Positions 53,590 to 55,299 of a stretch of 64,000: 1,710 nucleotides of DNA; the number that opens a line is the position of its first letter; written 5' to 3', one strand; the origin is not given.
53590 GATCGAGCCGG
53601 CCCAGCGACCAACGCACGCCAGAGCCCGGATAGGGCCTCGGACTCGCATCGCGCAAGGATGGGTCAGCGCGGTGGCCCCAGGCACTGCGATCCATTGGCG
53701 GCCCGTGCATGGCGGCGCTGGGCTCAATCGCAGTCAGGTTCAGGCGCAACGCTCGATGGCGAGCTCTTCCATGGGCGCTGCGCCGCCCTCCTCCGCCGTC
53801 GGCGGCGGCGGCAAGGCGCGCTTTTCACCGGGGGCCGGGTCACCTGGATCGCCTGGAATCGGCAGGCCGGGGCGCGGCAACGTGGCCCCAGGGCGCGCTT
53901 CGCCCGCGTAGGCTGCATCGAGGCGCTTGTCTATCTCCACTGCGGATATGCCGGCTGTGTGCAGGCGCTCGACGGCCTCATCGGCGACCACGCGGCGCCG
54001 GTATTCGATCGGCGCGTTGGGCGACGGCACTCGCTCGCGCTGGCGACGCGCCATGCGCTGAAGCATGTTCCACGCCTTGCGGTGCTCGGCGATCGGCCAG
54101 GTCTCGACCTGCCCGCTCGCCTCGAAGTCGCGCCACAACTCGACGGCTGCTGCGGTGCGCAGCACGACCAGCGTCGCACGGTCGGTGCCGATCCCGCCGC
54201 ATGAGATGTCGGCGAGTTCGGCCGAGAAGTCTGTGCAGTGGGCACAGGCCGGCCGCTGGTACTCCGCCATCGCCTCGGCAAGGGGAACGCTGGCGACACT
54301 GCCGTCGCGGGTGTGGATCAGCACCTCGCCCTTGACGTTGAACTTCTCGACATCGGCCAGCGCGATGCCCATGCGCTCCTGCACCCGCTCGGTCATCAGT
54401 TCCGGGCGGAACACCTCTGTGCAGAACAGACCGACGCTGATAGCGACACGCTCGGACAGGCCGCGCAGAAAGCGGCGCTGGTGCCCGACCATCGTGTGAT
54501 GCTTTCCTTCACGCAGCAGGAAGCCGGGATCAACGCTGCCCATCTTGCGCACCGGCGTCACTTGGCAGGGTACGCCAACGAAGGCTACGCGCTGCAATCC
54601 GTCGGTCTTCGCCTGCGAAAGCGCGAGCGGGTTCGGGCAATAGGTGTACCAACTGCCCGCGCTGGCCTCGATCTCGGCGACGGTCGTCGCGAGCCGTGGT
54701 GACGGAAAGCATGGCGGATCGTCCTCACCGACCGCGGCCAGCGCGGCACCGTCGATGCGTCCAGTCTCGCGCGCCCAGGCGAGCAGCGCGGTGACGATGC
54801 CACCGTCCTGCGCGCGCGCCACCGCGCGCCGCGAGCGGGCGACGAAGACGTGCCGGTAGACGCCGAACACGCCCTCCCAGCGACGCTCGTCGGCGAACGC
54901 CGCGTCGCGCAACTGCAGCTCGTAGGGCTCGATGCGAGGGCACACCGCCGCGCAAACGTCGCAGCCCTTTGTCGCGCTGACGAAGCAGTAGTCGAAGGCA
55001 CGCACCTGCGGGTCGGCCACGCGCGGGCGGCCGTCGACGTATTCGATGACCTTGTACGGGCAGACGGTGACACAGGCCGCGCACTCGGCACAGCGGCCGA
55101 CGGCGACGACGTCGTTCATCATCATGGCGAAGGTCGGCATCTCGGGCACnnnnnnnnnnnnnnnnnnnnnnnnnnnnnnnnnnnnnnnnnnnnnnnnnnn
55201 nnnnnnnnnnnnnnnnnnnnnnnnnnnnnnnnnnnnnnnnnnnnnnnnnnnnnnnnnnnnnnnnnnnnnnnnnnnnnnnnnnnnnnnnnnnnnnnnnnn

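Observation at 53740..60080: Complete F420 biosynthesis operon (cofE-cofD-cofC-fbiC, three ATGA overlaps) extended by an FrhB-family iron-sulfur flavoprotein gene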

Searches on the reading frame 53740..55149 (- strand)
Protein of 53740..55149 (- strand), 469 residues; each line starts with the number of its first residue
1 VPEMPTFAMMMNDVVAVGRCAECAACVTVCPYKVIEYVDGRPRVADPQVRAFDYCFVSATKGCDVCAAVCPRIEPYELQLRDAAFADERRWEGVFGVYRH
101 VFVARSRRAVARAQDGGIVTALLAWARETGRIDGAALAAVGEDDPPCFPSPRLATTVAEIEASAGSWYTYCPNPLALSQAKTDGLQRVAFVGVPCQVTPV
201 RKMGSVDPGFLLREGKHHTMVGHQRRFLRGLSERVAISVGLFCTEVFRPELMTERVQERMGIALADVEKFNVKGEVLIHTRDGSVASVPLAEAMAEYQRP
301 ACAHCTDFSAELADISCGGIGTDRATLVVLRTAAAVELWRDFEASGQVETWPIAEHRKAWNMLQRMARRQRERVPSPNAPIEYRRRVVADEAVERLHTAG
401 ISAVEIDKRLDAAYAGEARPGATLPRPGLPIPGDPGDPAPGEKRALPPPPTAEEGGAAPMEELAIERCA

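Call 7: search_protein_families(library=pfam, proteins=[window:53740-55149:-])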
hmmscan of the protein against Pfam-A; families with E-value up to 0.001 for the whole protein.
window:53740-55149:- (469 aa): 4 families
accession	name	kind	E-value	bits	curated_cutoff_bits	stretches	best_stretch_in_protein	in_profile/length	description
PF04432.18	FrhB_FdhB_C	-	2.4e-32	112.4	23.3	1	186-354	2-148/150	Coenzyme F420 hydrogenase/dehydrogenase, beta subunit C terminus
PF04422.18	FrhB_FdhB_N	-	5.6e-18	65.3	22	1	101-177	1-77/78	Coenzyme F420 hydrogenase/dehydrogenase, beta subunit N-term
PF12838.12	Fer4_7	-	0.00013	22.8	27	1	19-71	1-49/52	4Fe-4S dicluster domain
PF13187.11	Fer4_9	-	0.00013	22.4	27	1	19-72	1-49/52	4Fe-4S dicluster domain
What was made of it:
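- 53740..55149 (-): FrhB-like iron-sulfur flavoprotein gene ('FrhBL'). 469 aa from GTG 55149, or 466 aa from ATG 55140. Pfam FrhB_FdhB_N and FrhB_FdhB_C both above cut-off (call 7).
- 54937..55092 (-): N-terminal 2x[4Fe-4S] ferredoxin domain of FrhBL: C17xxC20xxC23xxxC27P and C52x7C60xxC63xxxC67P (ATG numbering). Weak Fer4_7 and Fer4_9 hits (call 7).
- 54088..54849 (-): FrhB core of FrhBL (FAD plus one [4Fe-4S]). Contains the motif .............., and the cluster ligands PC192-x47-C240-x58-C299-x2-C302. Pfam domains at residues 101-177 and 186-354 (call 7).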

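Call 8: search_protein_families(library=ncbifam, proteins=[window:53740-55149:-])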
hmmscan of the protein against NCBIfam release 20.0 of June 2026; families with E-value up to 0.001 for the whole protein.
window:53740-55149:- (469 aa): 6 families
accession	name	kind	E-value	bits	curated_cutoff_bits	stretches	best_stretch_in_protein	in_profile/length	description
NF006807.0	PRK09325.1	subfamily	6.3e-56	189.5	269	1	94-373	3-266/283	coenzyme F420-reducing hydrogenase subunit beta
TIGR03289.1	frhB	equivalog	9.1e-50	169.2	331.5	1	95-373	1-263/275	coenzyme F420 hydrogenase subunit beta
NF006808.0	PRK09326.1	equivalog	5.8e-34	117.5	444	2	229-335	179-287/341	F420H2 dehydrogenase subunit F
NF040616.1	F420_dehyd_FpoF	exception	7.3e-34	117.2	475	2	228-335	177-286/337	F420H2 dehydrogenase subunit FpoF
TIGR02179.1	PorD_KorD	subfamily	2.1e-06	27.7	60.05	1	11-71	18-68/78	2-oxoacid:acceptor oxidoreductase, delta subunit, pyruvate/2-ketoisovalerate family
NF045790.1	OxalOxreddelta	equivalog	0.00095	18.4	230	0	13-72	255-303/316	oxalate oxidoreductase subunit delta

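Call 12: find_homologous_proteins(query=window:53740-55140:-)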
Query window:53740-55140:- (466 aa): 767 proteins with E <= 0.001 among 8000 candidates; the best 120 are listed.
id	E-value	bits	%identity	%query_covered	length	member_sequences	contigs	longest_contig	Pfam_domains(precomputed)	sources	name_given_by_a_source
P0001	0.0e+0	1060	100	100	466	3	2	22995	PF04432.19,PF04422.19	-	-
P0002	1.6e-211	721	72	95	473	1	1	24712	PF04432.19,PF04422.19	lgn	-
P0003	5.3e-204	697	69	97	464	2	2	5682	PF04432.19,PF04422.19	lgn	-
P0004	7.9e-187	640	63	97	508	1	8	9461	PF04432.19,PF04422.19,PF12838.13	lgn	-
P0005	1.0e-186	640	62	97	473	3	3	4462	PF04432.19,PF04422.19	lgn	-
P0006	8.6e-186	636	63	95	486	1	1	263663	PF14697.12,PF04432.19,PF04422.19,PF12838.13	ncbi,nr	ncbi:MAG: Coenzyme F420 hydrogenase/dehydrogenase, beta subunit C-terminal domain [Sterolibacterium 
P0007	2.7e-185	635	61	97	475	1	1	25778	PF04432.19,PF04422.19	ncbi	-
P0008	9.5e-185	633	63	96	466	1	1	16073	PF14697.12,PF04432.19,PF04422.19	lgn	-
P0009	2.1e-184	632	61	98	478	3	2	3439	PF04432.19,PF04422.19,PF00037.33,PF12838.13,PF13183.12,PF13187.12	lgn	-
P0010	2.5e-184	632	62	98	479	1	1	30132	PF14697.12,PF04432.19,PF04422.19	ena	-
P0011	1.2e-183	629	61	98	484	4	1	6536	PF04432.19,PF04422.19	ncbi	-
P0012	1.7e-183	629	63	97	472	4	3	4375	PF14697.12,PF04432.19,PF04422.19,PF12838.13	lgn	-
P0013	5.9e-183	627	63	96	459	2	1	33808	PF14697.12,PF04432.19,PF04422.19,PF12838.13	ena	-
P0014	7.0e-183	627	60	97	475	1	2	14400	PF04432.19,PF04422.19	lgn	-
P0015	9.7e-183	626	62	98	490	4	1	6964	PF14697.12,PF04432.19,PF04422.19,PF12838.13,PF13187.12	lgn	-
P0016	2.3e-182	625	62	94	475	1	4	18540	PF04432.19,PF04422.19,PF12838.13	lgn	-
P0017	5.7e-182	624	58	97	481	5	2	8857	PF04432.19,PF04422.19,PF12838.13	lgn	-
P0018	1.4e-181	623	60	97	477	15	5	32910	PF14697.12,PF04432.19,PF04422.19,PF12838.13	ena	-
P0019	4.8e-181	621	60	98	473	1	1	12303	PF04432.19,PF04422.19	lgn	-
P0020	8.0e-181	620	60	97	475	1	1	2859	PF14697.12,PF04432.19,PF04422.19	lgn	-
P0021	3.2e-180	618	60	99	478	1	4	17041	PF14697.12,PF04432.19,PF04422.19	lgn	-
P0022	9.8e-179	613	58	97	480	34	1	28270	PF04432.19,PF04422.19,PF12838.13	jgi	-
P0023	1.1e-178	613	61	95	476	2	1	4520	PF04432.19,PF04422.19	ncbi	ncbi:MAG: Coenzyme F420 hydrogenase/dehydrogenase, beta subunit C-terminal domain [Gammaproteobacter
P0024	1.8e-178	612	61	97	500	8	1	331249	PF04432.19,PF04422.19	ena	-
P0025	1.9e-178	612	59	99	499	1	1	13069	PF04432.19,PF04422.19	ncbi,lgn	-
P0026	4.6e-178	611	59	97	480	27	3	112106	PF04432.19,PF04422.19,PF12838.13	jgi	-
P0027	8.3e-178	610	58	98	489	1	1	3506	PF14697.12,PF04432.19,PF04422.19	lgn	-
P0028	8.7e-178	610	58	98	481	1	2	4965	PF04432.19,PF04422.19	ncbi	-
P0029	1.1e-177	610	60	88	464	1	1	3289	PF04432.19,PF04422.19,PF12838.13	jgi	jgi:coenzyme F420 hydrogenase subunit beta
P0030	1.6e-177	609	59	98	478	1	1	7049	PF04432.19,PF04422.19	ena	-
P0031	2.0e-177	609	60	98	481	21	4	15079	PF04432.19,PF04422.19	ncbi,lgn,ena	-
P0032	2.9e-177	608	61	98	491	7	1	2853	PF04432.19,PF04422.19,PF12838.13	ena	-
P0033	8.2e-177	607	58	89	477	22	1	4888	PF14697.12,PF04432.19,PF04422.19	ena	-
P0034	8.4e-177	607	62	97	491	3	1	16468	PF04432.19,PF04422.19,PF13187.12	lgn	-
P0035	1.0e-176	607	59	89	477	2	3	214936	PF14697.12,PF04432.19,PF04422.19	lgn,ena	-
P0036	1.4e-176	606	59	97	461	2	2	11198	PF04432.19,PF04422.19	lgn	-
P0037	2.2e-175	602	57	98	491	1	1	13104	PF14697.12,PF04432.19,PF04422.19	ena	-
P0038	2.4e-175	602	59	97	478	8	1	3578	PF04432.19,PF04422.19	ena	-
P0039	4.3e-175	601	57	97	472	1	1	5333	PF14697.12,PF04432.19,PF04422.19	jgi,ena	-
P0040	5.9e-175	601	56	97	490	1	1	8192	PF14697.12,PF04432.19,PF04422.19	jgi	jgi:coenzyme F420 hydrogenase subunit beta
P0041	7.0e-175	600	56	95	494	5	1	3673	PF04432.19,PF04422.19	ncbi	-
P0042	8.4e-175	600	59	95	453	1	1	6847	PF14697.12,PF04432.19,PF04422.19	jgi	jgi:coenzyme F420 hydrogenase subunit beta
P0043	9.7e-175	600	59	88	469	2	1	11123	PF14697.12,PF04432.19,PF04422.19,PF12838.13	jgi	jgi:coenzyme F420 hydrogenase subunit beta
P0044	1.1e-174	600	56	99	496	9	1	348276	PF14697.12,PF04432.19,PF04422.19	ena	-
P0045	1.5e-174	599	60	97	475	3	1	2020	PF14697.12,PF04432.19,PF04422.19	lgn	-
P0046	1.8e-174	599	57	97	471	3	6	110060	PF14697.12,PF04432.19,PF04422.19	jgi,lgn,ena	-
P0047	2.1e-174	599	58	96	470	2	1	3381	PF14697.12,PF04432.19,PF04422.19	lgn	-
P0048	2.9e-174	598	58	89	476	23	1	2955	PF04432.19,PF04422.19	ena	-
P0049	3.1e-174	598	57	97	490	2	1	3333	PF14697.12,PF04432.19,PF04422.19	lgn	-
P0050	3.2e-174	598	57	98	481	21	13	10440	PF14697.12,PF04432.19,PF04422.19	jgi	jgi:coenzyme F420 hydrogenase subunit beta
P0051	3.3e-174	598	60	97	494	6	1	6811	PF14697.12,PF04432.19,PF04422.19,PF12838.13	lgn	-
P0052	3.7e-174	598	57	98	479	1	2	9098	PF04432.19,PF04422.19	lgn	-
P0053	4.0e-174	598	58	97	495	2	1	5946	PF04432.19,PF04422.19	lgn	-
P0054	5.4e-174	598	56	97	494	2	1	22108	PF04432.19,PF04422.19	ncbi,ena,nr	ncbi:MAG: Coenzyme F420 hydrogenase/dehydrogenase, beta subunit C-terminal domain [Proteobacteria ba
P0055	5.7e-174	597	57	98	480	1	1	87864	PF04432.19,PF04422.19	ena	-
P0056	5.8e-174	597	57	98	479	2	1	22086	PF04432.19,PF04422.19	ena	-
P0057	6.1e-174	597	57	99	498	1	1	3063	PF04432.19,PF04422.19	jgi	jgi:coenzyme F420 hydrogenase subunit beta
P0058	6.7e-174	597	59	96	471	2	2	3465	PF14697.12,PF04432.19,PF04422.19,PF12838.13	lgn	-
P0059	7.3e-174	597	57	94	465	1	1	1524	PF04432.19,PF04422.19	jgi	jgi:coenzyme F420 hydrogenase subunit beta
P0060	8.4e-174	597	56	97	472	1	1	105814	PF14697.12,PF04432.19,PF04422.19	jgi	jgi:coenzyme F420 hydrogenase subunit beta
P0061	1.6e-173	596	55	98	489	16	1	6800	PF14697.12,PF04432.19,PF04422.19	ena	-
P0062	2.9e-173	595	59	98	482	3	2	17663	PF14697.12,PF04432.19,PF04422.19,PF12838.13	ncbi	-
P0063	4.3e-173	595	57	97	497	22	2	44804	PF04432.19,PF04422.19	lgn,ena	-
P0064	7.5e-173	594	58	97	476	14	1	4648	PF04432.19,PF04422.19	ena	-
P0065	7.9e-173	594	58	97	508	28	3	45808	PF14697.12,PF04432.19,PF04422.19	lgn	-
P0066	7.9e-173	594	57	98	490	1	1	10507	PF14697.12,PF04432.19,PF04422.19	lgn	-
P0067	8.6e-173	594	57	98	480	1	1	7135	PF04432.19,PF04422.19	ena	-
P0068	9.7e-173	593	57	97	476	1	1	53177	PF04432.19,PF04422.19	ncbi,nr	ncbi:MAG: Coenzyme F420 hydrogenase/dehydrogenase, beta subunit C-terminal domain [Proteobacteria ba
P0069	1.0e-172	593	58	97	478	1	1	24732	PF04432.19,PF04422.19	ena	-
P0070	1.4e-172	593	58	97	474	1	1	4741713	PF14697.12,PF04432.19,PF04422.19,PF12838.13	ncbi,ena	-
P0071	1.5e-172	593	56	97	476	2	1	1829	PF14697.12,PF04432.19,PF04422.19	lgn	-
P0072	2.4e-172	592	56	97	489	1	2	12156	PF14697.12,PF04432.19,PF04422.19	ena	-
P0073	3.6e-172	592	57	97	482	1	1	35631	PF14697.12,PF04432.19,PF04422.19,PF00037.33,PF12838.13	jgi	jgi:coenzyme F420 hydrogenase subunit beta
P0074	3.7e-172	592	58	97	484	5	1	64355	PF04432.19,PF04422.19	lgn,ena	-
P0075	4.0e-172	591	57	98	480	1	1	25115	PF04432.19,PF04422.19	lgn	-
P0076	4.1e-172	591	56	97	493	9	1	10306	PF14697.12,PF04432.19,PF04422.19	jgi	jgi:coenzyme F420 hydrogenase subunit beta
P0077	4.2e-172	591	57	98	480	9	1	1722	PF04432.19,PF04422.19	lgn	-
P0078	4.9e-172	591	58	97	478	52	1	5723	PF04432.19,PF04422.19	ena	-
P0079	5.2e-172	591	58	97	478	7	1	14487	PF04432.19,PF04422.19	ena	-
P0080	5.5e-172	591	55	95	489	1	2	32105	PF14697.12,PF04432.19,PF04422.19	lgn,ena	-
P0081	6.1e-172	591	55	98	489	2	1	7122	PF14697.12,PF04432.19,PF04422.19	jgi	-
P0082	6.4e-172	591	58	97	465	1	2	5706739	PF14697.12,PF04432.19,PF04422.19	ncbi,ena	-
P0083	7.1e-172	591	57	97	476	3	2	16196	PF04432.19,PF04422.19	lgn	-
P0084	7.2e-172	591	57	97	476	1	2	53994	PF04432.19,PF04422.19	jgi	jgi:coenzyme F420 hydrogenase subunit beta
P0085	8.2e-172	590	57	97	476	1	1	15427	PF04432.19,PF04422.19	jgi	jgi:coenzyme F420 hydrogenase subunit beta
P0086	8.4e-172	590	56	97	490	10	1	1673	PF04432.19,PF04422.19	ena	-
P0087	8.5e-172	590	56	95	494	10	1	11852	PF04432.19,PF04422.19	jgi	jgi:coenzyme F420 hydrogenase subunit beta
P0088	8.5e-172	590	57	98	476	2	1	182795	PF14697.12,PF04432.19,PF04422.19,PF12838.13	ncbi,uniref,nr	ncbi:Coenzyme F420 hydrogenase/dehydrogenase, beta subunit C-terminal domain [Spongiibacter sp. KMU-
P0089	1.0e-171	590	60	97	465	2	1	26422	PF04432.19,PF04422.19,PF12838.13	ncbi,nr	ncbi:MAG: Coenzyme F420 hydrogenase/dehydrogenase, beta subunit C-terminal domain [Gammaproteobacter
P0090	1.3e-171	590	58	97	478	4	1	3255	PF04432.19,PF04422.19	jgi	jgi:coenzyme F420 hydrogenase subunit beta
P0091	1.7e-171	589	58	98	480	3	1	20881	PF14697.12,PF04432.19,PF04422.19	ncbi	-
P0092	2.3e-171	589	58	97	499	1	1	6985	PF14697.12,PF04432.19,PF04422.19,PF12838.13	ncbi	-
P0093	2.8e-171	589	56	97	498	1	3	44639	PF04432.19,PF04422.19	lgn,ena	-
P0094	2.9e-171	589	56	97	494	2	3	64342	PF04432.19,PF04422.19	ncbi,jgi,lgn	ncbi:MAG: coenzyme F420 hydrogenase subunit beta [Gammaproteobacteria bacterium]|jgi:coenzyme F420 h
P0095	6.8e-171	587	62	80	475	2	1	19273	PF04432.19,PF04422.19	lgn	-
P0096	7.8e-171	587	57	97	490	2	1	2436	PF04432.19,PF04422.19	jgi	jgi:coenzyme F420 hydrogenase subunit beta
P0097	8.5e-171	587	56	97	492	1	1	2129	PF14697.12,PF04432.19,PF04422.19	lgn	-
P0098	8.8e-171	587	56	98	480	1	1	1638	PF04432.19,PF04422.19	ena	-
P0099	9.2e-171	587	55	98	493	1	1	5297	PF04432.19,PF04422.19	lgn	-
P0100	9.9e-171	587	56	97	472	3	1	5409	PF04432.19,PF04422.19,PF12838.13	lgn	-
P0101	1.2e-170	587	59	98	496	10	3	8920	PF04432.19,PF04422.19,PF00037.33,PF12838.13,PF13183.12,PF13187.12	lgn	-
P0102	1.2e-170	587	57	97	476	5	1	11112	PF04432.19,PF04422.19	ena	-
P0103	1.4e-170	586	58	97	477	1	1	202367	PF14697.12,PF04432.19,PF04422.19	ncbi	-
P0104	1.4e-170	586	57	98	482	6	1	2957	PF14697.12,PF04432.19,PF04422.19,PF12838.13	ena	-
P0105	1.5e-170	586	57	97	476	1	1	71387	PF04432.19,PF04422.19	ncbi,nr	ncbi:MAG: Coenzyme F420 hydrogenase/dehydrogenase, beta subunit C-terminal domain [Gammaproteobacter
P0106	1.7e-170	586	58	97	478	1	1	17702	PF14697.12,PF04432.19,PF04422.19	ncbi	ncbi:MAG: Coenzyme F420 hydrogenase/dehydrogenase, beta subunit C-terminal domain [Gammaproteobacter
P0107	1.9e-170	586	56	97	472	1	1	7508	PF14697.12,PF04432.19,PF04422.19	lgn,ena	-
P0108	2.0e-170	586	56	97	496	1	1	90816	PF14697.12,PF04432.19,PF04422.19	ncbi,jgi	ncbi:MAG: coenzyme F420 hydrogenase subunit beta [Gammaproteobacteria bacterium]|jgi:coenzyme F420 h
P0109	2.9e-170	585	55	94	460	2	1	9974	PF14697.12,PF04432.19,PF04422.19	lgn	-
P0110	4.2e-170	585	60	95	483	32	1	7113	PF04432.19,PF04422.19,PF12838.13,PF13237.12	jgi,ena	-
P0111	6.3e-170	584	59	97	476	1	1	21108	PF04432.19,PF04422.19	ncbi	-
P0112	6.7e-170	584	58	98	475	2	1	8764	PF14697.12,PF04432.19,PF04422.19,PF12838.13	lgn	-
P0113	8.3e-170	584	56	97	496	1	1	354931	PF14697.12,PF04432.19,PF04422.19,PF12838.13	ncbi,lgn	-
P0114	9.7e-170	584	59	97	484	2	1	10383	PF14697.12,PF04432.19,PF04422.19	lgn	-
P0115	1.2e-169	583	56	97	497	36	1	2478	PF04432.19,PF04422.19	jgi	-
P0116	1.4e-169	583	54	98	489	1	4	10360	PF14697.12,PF04432.19,PF04422.19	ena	-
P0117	1.5e-169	583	58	96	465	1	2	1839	PF04432.19,PF04422.19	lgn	-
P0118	1.6e-169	583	56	97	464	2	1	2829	PF14697.12,PF04432.19,PF04422.19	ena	-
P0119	1.9e-169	583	58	98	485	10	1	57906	PF04432.19,PF04422.19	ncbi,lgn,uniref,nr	ncbi:MAG: Coenzyme F420 hydrogenase/dehydrogenase, beta subunit C-terminal domain [Candidatus Tectom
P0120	2.3e-169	582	59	97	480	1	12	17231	PF04432.19,PF04422.19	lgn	-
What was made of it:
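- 53740..55149 (-): More than 700 homologues at 55-72% identity over the full length (call 12).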

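Call 18: find_related_loci(query=A1, collection=genome_contigs, flank=10000)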
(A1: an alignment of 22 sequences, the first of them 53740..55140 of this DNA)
Query A1 (466 aa) in genome_contigs; peptide patterns used: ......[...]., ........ (x = any residue, [..] = any of these).
269 stretches matched a pattern; 248 encode a relative of the query (tblastn E <= 1e-3); the best 80 are kept; 80 distinct loci.
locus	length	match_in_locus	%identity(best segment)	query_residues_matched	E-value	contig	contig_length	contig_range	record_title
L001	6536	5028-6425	61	3-459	0e+0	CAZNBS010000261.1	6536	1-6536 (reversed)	MAG TPA_asm: uncultured Burkholderiales bacterium isolate SRP239054_co1_57 genome assembly, contig: NODE_10200_length_65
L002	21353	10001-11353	63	3-443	0e+0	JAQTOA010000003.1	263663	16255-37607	MAG: Sterolibacterium sp. isolate STA_77 NODE_79_length_263663_cov_10.439845_Sandtown_A, whole genome shotgun sequence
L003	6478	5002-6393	60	3-456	0e+0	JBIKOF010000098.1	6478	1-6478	MAG: Gammaproteobacteria bacterium isolate ME2014-10-16_3300042505_group5_bin97 Rohwer_bin2405_scaffold_10298_c1, whole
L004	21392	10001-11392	60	3-456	6e-180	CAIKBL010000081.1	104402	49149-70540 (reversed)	MAG: uncultured proteobacterium isolate Umea_bin-06053 genome assembly, contig: bin-06053:81/90, whole genome shotgun se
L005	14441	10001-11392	56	3-456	9e-179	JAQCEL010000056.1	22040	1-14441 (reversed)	MAG: Proteobacteria bacterium isolate casp40-mb.114 NODE_5655_length_22040_cov_0.070690, whole genome shotgun sequence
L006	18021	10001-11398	60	3-456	1e-177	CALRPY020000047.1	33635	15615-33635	MAG: Hydrogenophaga intermedia isolate JJ-CU23-05-3-mx-bin502 genome assembly, contig: JJ-NR103-41-C405, whole genome sh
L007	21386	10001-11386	60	4-456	2e-177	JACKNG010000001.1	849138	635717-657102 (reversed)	MAG: Gammaproteobacteria bacterium isolate HK-STAS-PROT-138 HK-STAS-PROT-138_1, whole genome shotgun sequence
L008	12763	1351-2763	60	3-463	1e-177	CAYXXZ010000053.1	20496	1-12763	MAG TPA_asm: uncultured Porticoccaceae bacterium isolate binchicken_co173_116 genome assembly, contig: NODE_8844_length_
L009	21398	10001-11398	57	3-457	1e-177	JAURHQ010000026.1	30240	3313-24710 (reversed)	MAG: Gammaproteobacteria bacterium isolate SFB_657D_100_21 NODE_26_length_30240_cov_3.752379, whole genome shotgun seque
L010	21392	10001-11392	56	3-456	3e-177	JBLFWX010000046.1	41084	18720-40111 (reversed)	MAG: Gammaproteobacteria bacterium isolate 3300053785_120 Ga0535658_0001378, whole genome shotgun sequence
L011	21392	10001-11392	56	3-456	5e-177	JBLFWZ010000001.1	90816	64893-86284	MAG: Gammaproteobacteria bacterium isolate 3300053785_116 Ga0535658_0000188, whole genome shotgun sequence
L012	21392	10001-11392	58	3-456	2e-176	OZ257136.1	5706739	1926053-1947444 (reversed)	MAG: Gammaproteobacteria bacterium isolate 9b6e0e2b-a66d-4ea8-b25a-e015b4890f72 genome assembly, chromosome: 1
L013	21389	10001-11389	58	3-456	5e-176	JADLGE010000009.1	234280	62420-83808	MAG: Gammaproteobacteria bacterium isolate SJ420 c_000000062538, whole genome shotgun sequence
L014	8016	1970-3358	58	3-456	4e-176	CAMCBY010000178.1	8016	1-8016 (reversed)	MAG: Klebsiella pneumoniae isolate ZE-13nov19-135 genome assembly, contig: ZE-13nov19-C17932, whole genome shotgun seque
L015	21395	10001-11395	55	3-457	1e-175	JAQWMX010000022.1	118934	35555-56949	MAG: Gammaproteobacteria bacterium isolate cluster2_bin.163 k141_1858004, whole genome shotgun sequence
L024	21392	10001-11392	58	3-456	1e-173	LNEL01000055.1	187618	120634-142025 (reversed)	MAG: Gammaproteobacteria bacterium Ga0077536 Ga0077536_144.1, whole genome shotgun sequence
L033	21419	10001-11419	56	3-465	6e-171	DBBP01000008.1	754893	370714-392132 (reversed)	MAG TPA_asm: Proteobacteria bacterium UBA981 UBA981_contig_2630, whole genome shotgun sequence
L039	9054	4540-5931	55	3-457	2e-170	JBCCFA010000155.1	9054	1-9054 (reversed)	MAG: Pseudomonadota bacterium isolate P01_B01_bin.12 k141_356948_length_9054_cov_8.0000, whole genome shotgun sequence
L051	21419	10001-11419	56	2-464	4e-168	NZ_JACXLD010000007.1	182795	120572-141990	Spongiibacter pelagi strain KMU-158 contig7, whole genome shotgun sequence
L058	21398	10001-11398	55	3-456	2e-165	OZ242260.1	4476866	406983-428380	MAG: bacterium isolate ae33526c-e769-4de9-a2b0-9dbe0155474d genome assembly, chromosome: 1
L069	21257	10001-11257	59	3-456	1e-163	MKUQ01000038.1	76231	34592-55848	MAG: Burkholderiales bacterium 70-64 SCNpilot_expt_1000_bf_scaffold_370, whole genome shotgun sequence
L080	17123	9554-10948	52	3-457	2e-159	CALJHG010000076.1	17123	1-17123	MAG: uncultured Gammaproteobacteria bacterium isolate S4_Bin_METABAT__295_1 genome assembly, contig: c_000002585344, who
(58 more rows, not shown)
